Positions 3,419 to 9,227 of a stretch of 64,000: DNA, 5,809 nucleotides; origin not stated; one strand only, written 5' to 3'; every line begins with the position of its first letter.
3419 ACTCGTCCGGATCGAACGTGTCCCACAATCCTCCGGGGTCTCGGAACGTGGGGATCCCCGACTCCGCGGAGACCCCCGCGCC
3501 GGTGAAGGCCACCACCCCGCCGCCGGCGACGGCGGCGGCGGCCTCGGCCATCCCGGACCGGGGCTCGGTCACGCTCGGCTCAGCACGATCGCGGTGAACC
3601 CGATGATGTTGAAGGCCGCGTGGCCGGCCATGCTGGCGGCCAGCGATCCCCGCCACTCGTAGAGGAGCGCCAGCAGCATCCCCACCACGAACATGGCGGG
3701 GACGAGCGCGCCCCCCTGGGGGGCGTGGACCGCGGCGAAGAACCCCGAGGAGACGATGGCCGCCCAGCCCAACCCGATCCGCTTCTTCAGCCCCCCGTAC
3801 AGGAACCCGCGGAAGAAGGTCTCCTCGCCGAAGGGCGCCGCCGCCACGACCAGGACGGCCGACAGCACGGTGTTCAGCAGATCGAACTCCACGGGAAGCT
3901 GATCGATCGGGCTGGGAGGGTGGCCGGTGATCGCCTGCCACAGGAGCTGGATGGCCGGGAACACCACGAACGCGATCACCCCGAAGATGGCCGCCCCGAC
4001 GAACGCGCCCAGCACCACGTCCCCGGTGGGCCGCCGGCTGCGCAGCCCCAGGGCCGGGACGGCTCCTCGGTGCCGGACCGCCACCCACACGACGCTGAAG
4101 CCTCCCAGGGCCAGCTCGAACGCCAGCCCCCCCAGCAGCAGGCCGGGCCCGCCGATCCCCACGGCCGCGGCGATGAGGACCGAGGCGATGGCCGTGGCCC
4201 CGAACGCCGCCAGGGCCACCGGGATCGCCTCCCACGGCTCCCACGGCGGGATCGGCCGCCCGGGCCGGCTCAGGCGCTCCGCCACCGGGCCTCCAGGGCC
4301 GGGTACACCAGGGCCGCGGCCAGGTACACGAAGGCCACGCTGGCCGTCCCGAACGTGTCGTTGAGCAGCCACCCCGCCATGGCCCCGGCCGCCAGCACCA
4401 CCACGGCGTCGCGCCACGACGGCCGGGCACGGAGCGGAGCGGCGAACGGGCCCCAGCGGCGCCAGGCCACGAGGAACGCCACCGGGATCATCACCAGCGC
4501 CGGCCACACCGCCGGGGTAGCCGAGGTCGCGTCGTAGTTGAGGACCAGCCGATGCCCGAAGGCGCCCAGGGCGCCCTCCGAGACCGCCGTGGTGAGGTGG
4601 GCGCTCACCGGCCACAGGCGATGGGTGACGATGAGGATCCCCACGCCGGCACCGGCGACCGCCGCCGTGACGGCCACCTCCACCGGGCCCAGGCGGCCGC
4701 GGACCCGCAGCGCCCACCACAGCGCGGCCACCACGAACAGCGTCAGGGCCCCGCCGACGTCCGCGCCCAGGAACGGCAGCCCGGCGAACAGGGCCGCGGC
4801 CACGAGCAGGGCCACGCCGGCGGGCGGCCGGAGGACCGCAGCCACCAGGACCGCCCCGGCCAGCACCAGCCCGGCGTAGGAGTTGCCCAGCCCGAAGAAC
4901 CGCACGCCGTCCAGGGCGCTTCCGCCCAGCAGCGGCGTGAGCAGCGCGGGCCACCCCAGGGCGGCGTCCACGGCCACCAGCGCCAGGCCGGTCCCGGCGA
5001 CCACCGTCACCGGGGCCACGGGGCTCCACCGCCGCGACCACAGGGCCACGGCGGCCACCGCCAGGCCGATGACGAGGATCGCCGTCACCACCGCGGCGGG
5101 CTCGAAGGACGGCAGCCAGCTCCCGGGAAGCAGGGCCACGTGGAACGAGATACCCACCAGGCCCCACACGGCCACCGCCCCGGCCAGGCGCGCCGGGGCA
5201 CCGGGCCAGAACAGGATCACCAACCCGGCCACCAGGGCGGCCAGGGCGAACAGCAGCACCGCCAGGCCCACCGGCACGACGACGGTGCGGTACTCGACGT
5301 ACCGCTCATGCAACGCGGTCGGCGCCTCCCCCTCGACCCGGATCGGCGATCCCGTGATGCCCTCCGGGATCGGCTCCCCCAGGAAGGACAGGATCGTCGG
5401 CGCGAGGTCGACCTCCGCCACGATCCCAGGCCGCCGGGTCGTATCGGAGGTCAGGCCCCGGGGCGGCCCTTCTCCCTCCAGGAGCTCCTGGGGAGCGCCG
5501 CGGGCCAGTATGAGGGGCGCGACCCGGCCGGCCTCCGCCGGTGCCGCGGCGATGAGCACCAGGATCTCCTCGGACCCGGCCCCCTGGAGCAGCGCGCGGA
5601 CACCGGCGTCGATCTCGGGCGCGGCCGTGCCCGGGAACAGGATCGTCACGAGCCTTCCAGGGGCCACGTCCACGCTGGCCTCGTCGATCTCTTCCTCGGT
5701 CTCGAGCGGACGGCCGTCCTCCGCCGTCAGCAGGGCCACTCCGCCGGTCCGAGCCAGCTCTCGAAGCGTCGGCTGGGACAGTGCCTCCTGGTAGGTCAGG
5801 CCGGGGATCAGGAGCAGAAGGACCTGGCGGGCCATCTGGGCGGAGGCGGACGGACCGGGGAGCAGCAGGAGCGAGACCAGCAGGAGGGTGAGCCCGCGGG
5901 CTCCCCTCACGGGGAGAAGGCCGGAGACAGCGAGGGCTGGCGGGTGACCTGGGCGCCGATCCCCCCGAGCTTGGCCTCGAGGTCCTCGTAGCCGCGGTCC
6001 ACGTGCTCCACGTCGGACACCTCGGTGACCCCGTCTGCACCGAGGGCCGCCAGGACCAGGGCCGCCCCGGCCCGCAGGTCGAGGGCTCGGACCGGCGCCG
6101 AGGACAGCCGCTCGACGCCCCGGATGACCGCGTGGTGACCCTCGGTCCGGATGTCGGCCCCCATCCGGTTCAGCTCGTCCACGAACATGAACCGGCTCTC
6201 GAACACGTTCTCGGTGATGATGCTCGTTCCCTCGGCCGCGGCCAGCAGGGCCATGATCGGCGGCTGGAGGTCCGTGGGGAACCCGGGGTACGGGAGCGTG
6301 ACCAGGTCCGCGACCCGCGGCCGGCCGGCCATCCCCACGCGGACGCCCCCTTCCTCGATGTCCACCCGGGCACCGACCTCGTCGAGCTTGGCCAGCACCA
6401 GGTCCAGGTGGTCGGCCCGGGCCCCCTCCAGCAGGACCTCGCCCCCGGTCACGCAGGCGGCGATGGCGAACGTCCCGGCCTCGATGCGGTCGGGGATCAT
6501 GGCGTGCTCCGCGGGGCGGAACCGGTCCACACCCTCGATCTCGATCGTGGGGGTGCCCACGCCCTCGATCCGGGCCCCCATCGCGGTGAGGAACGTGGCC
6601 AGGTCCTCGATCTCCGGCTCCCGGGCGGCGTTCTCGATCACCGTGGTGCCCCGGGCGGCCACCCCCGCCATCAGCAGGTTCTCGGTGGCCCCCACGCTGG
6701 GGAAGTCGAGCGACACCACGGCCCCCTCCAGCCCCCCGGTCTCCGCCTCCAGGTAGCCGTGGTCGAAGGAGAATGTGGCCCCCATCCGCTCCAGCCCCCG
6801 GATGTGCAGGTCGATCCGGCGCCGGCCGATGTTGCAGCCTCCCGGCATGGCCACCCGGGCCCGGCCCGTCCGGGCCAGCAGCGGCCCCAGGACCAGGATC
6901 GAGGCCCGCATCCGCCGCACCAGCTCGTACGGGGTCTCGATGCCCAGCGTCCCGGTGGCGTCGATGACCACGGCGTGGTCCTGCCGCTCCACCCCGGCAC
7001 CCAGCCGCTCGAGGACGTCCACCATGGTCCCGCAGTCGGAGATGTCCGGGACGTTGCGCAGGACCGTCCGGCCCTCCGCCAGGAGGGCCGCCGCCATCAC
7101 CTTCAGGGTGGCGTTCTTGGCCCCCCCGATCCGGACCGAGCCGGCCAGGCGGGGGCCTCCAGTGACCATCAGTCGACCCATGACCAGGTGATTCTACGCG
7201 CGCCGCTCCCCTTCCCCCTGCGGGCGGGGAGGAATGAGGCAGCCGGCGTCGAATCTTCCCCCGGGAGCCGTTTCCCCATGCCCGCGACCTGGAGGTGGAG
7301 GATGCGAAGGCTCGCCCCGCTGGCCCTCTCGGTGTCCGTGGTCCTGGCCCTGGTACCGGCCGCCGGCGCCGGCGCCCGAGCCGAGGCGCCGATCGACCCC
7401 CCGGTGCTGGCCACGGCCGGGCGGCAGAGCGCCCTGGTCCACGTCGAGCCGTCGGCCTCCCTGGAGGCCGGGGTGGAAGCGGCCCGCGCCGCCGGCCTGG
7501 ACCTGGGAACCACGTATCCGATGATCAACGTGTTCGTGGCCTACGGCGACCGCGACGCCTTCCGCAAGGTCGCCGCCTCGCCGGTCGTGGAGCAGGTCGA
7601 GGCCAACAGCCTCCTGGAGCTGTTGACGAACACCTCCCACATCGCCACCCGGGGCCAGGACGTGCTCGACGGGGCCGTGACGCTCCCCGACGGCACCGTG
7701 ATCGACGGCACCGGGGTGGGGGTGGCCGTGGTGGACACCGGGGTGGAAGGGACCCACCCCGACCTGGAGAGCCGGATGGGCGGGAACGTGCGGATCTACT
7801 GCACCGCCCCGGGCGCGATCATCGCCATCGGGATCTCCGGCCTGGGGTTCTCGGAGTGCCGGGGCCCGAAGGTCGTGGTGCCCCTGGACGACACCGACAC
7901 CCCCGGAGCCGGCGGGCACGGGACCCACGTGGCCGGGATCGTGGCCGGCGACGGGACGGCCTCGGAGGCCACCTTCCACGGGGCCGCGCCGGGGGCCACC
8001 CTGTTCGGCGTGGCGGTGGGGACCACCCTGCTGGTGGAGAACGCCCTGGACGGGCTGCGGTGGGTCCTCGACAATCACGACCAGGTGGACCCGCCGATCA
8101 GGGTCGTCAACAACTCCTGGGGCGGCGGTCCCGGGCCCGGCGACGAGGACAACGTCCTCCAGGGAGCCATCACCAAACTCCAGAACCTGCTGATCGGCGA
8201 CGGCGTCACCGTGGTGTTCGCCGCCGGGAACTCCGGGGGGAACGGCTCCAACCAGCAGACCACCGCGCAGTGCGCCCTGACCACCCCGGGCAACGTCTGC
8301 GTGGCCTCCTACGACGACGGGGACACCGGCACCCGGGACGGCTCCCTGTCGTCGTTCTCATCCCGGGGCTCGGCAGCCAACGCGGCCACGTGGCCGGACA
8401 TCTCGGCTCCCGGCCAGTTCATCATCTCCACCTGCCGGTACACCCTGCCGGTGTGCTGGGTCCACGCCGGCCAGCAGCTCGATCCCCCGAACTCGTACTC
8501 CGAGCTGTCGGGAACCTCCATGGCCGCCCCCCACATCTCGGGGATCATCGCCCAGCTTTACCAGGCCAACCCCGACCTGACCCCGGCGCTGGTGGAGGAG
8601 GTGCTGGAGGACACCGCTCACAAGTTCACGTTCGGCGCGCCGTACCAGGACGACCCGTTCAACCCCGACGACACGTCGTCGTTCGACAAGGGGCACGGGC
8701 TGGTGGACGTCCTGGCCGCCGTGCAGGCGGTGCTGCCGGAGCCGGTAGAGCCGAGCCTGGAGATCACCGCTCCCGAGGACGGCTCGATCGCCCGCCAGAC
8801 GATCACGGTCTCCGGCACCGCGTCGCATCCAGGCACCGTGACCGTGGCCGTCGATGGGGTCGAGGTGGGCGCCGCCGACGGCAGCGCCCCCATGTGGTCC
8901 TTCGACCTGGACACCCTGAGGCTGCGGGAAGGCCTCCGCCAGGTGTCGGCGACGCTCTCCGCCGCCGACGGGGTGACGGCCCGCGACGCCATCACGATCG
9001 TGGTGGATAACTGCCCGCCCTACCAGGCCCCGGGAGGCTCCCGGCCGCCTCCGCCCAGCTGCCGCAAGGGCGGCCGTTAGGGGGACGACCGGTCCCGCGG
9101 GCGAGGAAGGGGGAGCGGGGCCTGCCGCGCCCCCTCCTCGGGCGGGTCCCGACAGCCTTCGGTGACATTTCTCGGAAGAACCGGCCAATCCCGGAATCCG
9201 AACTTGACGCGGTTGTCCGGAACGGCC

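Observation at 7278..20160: About 13-kb accessory island between murA and atpC: candidate ECF-sigma-controlled extracytoplasmic copper-handling system with uncharacterised secreted partners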

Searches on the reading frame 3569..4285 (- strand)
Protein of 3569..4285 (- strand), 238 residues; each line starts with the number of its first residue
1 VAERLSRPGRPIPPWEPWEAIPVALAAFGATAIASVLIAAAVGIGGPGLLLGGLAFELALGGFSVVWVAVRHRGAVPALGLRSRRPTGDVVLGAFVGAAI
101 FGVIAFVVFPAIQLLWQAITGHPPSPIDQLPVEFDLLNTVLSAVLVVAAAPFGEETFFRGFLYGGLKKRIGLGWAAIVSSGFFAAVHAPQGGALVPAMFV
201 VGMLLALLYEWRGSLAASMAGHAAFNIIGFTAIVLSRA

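Call 86: search_protein_families(library=pfam, max_evalue=0.01, proteins=[window:3569-4285:-])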
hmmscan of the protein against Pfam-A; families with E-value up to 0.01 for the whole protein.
window:3569-4285:- (238 aa): 2 families
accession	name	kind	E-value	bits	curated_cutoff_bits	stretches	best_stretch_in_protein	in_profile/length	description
PF02517.21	Rce1-like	-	4.5e-21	75.4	22.4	1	138-228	3-93/93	Type II CAAX prenyl endopeptidase Rce1-like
PF14019.11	DUF4235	-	0.007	16.8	27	0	58-108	15-64/77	Protein of unknown function (DUF4235)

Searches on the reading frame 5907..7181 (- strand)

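Call 95: search_protein_families(library=ncbifam, max_evalue=0.00001, proteins=[window:5907-7181:-])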
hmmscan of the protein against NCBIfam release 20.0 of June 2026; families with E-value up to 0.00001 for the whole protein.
window:5907-7181:- (424 aa): 6 families
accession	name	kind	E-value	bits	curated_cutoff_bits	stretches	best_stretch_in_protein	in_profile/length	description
NF006873.0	PRK09369.1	subfamily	1.1e-172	574.4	297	1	1-415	1-417/419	UDP-N-acetylglucosamine 1-carboxyvinyltransferase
TIGR01072.1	murA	equivalog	2.1e-165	550.5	392.7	1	1-414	1-416/416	UDP-N-acetylglucosamine 1-carboxyvinyltransferase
NF009470.0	PRK12830.1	equivalog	1.9e-143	478.2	552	1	1-415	1-415/417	UDP-N-acetylglucosamine 1-carboxyvinyltransferase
TIGR01356.1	aroA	equivalog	4.6e-26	91.6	287.25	1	14-398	1-402/415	3-phosphoshikimate 1-carboxyvinyltransferase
NF011381.1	PRK14806.1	equivalog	1.2e-11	43.6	902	1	5-413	305-731/733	bifunctional prephenate dehydrogenase/3-phosphoshikimate 1-carboxyvinyltransferase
NF008816.0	PRK11860.1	equivalog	3.2e-08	32.2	943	0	13-78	16-81/662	bifunctional 3-phosphoshikimate 1-carboxyvinyltransferase/cytidylate kinase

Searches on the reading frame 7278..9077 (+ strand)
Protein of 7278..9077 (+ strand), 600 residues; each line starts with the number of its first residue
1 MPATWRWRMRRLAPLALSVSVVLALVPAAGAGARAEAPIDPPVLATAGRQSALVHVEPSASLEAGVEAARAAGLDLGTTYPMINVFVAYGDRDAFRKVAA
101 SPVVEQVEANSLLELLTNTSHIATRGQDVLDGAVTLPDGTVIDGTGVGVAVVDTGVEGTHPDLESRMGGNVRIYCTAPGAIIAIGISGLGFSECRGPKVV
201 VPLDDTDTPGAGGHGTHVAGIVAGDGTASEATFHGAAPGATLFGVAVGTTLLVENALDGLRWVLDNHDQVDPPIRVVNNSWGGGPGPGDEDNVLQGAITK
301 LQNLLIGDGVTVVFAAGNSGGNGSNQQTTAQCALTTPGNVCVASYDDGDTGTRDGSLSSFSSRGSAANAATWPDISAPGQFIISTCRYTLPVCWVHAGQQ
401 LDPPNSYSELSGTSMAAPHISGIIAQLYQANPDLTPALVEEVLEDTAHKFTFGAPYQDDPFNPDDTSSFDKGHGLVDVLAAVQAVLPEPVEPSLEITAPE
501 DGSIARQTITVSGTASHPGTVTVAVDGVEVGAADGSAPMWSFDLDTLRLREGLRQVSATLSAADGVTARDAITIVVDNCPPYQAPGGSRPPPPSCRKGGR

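Call 5: search_protein_families(library=pfam, max_evalue=0.01, proteins=[window:7278-9077:+])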
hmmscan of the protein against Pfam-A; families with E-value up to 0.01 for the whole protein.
seq(600 aa): 3 families
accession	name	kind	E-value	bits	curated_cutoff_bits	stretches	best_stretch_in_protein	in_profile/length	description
PF00082.27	Peptidase_S8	-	2.8e-48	165.1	21.8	1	144-454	1-274/288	Subtilase family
PF09136.16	Glucodextran_B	-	1.8e-07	31.4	27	1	492-577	1-82/83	Glucodextranase, domain B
PF17957.7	Big_7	-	1.4e-06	29.3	24.1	1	492-556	1-68/70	Bacterial Ig domain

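Call 6: search_protein_families(library=ncbifam, max_evalue=0.01, proteins=[window:7278-9077:+])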
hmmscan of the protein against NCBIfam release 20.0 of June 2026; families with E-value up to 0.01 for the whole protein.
seq(600 aa): 8 families
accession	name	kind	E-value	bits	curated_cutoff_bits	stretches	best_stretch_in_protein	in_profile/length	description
TIGR03921.1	T7SS_mycosin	equivalog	8.6e-28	97.4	278.75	2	210-519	48-321/353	type VII secretion-associated serine protease mycosin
NF033595.1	denti_PrtP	equivalog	1.3e-23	83.5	300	2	367-488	406-508/606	dentilisin complex serine proteinase subunit PrtP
NF042956.1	IteS_antiphage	equivalog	8.7e-06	24.3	900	1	213-430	292-511/747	S8 family anti-phage peptidase IteS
NF033510.3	Ca_tandemer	repeat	5e-05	23.6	50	1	504-567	24-95/96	Ca2+-stabilized repeat-containing adhesin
NF040809.1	germ_prot_CspBA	exception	9e-05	20.3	1250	1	350-429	411-474/1099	bifunctional germination protease/germinant receptor pseudoprotease CspBA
NF049966.1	QH_SP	equivalog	0.00028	20.3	165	1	402-448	166-212/219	subtilisin-like serine protease QhpE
NF051851.1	AtpSerPepEprS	equivalog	0.0021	16.2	1700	0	404-449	294-339/988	autotransporter serine peptidase EprS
NF040553.1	SGO_0316_fam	subfamily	0.0024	15.5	1400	1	357-482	653-763/1486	SGO_0316/SGO_0317 family LPXTG-anchored serine peptidase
